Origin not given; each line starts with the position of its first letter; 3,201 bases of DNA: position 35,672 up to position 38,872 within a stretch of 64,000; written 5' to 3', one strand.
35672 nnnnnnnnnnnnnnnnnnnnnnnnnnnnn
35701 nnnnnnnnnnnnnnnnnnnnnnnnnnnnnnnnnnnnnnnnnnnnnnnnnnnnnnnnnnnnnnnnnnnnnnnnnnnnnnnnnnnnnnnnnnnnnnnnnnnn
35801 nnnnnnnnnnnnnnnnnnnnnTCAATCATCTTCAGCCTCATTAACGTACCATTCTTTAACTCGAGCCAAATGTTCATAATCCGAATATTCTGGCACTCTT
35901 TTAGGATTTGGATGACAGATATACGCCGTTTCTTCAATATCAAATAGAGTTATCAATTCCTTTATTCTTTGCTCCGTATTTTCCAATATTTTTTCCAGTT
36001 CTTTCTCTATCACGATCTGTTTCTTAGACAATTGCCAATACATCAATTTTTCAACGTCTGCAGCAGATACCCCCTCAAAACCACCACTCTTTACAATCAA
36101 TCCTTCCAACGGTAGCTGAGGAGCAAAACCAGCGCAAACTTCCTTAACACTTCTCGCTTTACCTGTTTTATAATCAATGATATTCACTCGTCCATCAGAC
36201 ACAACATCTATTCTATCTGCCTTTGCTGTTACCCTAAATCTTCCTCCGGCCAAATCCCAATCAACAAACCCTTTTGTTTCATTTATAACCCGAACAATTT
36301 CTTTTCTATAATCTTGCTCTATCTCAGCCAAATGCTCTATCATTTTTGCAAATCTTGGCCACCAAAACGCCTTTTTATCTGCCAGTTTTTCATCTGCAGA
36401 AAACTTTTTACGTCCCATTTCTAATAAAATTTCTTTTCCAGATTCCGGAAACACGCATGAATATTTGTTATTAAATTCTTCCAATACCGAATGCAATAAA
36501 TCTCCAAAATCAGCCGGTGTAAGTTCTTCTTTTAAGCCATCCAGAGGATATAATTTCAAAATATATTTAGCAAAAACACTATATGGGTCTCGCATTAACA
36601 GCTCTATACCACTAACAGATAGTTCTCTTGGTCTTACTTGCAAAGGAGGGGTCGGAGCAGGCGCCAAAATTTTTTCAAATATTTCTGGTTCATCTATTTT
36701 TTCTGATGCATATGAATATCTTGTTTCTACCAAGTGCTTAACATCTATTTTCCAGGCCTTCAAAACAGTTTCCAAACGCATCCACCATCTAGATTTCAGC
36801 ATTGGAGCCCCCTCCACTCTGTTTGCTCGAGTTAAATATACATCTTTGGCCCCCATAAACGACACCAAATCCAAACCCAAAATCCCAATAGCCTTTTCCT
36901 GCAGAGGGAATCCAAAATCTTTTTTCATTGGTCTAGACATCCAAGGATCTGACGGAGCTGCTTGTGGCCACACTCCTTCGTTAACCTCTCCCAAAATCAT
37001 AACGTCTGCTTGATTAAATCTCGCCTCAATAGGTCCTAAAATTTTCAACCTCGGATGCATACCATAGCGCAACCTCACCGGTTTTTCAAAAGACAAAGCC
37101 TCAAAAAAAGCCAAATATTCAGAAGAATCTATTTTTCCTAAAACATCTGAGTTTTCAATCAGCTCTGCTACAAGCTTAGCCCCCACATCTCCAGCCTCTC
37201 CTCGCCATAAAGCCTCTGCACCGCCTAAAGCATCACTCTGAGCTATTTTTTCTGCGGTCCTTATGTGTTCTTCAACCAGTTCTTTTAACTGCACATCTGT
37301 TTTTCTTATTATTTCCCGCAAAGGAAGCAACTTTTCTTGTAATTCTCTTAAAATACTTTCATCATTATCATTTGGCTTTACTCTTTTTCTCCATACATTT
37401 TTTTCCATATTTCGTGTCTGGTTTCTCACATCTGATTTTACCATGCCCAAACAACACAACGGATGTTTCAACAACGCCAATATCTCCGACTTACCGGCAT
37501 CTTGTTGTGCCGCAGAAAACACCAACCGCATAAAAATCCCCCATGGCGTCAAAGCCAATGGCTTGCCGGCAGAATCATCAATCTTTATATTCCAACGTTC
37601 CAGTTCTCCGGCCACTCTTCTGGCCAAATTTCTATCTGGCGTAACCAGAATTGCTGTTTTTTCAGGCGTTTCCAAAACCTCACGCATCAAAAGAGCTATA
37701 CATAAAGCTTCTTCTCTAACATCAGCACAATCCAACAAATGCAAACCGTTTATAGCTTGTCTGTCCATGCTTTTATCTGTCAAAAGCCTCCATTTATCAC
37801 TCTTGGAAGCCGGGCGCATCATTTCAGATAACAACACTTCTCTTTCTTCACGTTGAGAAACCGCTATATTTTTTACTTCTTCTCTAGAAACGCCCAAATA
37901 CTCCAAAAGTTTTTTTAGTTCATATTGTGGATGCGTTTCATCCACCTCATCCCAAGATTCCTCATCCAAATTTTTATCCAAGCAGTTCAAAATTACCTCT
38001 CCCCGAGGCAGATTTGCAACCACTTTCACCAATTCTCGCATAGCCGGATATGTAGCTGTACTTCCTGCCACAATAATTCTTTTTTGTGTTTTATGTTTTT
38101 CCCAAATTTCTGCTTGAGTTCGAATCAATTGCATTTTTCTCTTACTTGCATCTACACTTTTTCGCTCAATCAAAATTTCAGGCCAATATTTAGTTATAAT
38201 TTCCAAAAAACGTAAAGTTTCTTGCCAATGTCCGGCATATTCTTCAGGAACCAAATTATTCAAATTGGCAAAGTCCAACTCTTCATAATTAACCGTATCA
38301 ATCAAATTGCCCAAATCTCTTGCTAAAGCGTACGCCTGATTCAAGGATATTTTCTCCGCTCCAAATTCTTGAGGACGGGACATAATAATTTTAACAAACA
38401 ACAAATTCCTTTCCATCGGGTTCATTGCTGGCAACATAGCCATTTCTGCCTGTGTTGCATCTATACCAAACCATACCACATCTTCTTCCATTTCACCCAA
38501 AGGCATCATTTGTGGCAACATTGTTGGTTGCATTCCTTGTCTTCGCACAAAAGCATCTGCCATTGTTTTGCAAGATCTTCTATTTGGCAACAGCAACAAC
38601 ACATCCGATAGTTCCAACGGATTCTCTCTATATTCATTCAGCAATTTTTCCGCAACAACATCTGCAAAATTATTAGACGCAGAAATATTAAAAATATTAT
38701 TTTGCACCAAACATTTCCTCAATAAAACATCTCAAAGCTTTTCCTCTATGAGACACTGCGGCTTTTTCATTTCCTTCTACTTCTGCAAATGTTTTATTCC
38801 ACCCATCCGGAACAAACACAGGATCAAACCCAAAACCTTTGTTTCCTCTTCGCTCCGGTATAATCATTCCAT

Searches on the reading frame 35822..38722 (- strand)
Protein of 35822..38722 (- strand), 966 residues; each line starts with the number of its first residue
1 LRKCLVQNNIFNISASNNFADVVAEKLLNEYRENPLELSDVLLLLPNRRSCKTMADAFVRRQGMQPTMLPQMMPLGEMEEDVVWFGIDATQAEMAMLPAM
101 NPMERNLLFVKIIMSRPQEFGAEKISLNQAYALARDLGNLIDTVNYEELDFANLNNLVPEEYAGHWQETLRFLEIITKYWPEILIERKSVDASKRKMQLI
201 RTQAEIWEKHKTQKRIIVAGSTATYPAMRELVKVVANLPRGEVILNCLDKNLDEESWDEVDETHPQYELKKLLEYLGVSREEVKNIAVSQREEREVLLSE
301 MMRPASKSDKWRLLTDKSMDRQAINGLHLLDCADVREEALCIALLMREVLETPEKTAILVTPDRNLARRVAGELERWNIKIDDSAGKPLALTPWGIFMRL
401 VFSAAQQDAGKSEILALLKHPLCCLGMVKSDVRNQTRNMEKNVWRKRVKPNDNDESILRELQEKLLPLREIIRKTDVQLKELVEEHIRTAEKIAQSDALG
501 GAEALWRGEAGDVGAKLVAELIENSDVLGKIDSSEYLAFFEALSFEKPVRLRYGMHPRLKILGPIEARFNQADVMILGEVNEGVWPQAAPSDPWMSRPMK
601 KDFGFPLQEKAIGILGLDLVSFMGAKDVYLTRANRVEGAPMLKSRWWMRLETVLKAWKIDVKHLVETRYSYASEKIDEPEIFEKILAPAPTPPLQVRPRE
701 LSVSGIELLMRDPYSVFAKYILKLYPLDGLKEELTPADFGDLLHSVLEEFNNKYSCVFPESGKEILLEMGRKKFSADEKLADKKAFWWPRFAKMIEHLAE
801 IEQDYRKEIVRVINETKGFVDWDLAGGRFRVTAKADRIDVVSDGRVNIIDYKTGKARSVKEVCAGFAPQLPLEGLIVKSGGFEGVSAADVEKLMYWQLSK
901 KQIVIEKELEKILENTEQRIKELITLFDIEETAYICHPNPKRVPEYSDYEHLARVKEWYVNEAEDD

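Call 59: search_protein_families(library=ncbifam, max_evalue=1e-30, proteins=[window:35822-38722:-])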
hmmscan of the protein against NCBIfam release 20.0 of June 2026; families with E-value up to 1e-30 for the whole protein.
window:35822-38722:- (966 aa): 1 family
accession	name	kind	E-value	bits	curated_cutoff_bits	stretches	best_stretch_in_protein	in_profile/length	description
TIGR02786.1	addB_alphas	equivalog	1.2e-256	854.6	486.5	2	456-958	509-1023/1024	double-strand break repair protein AddB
